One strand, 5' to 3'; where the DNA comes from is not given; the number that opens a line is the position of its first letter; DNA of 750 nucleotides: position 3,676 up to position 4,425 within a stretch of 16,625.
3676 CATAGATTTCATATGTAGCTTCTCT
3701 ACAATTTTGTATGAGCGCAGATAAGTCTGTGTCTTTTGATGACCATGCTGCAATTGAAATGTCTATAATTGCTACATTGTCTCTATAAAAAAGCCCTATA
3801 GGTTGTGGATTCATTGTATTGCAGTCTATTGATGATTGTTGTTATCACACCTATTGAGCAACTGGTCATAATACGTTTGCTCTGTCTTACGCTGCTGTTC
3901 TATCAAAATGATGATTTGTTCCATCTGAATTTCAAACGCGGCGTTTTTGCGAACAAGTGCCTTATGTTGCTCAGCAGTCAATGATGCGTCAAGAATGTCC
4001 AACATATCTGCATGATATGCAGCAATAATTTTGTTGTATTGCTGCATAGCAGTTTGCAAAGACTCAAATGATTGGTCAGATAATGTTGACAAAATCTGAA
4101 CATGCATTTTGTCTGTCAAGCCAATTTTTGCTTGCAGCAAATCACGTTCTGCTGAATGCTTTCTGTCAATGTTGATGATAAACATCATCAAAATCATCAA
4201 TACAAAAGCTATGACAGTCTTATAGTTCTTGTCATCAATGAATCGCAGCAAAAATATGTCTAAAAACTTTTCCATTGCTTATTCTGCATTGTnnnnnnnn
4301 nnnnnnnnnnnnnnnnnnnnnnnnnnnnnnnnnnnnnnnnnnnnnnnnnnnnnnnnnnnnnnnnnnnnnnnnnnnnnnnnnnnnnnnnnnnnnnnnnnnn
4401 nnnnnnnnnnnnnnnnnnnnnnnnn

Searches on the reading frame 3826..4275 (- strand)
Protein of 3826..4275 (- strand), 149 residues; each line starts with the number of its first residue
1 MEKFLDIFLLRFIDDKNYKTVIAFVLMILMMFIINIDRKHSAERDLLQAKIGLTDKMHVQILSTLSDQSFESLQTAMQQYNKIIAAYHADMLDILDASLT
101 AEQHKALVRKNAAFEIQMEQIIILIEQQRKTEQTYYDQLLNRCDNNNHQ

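Call 9: search_protein_families(library=pfam, proteins=[window:3826-4275:-], max_evalue=0.001)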
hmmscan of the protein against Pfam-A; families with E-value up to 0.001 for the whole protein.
window:3826-4275:- (149 aa): 0 families

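Call 11: search_protein_families(library=phrogs, proteins=[window:3826-4275:-], max_evalue=0.01)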
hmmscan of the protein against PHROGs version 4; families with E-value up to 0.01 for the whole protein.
window:3826-4275:- (149 aa): 1 family
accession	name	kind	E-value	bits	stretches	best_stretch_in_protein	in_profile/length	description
phrog_3233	-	DNA, RNA and nucleotide metabolism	0.0083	17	0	54-128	25-93/225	RNA polymerase beta subunit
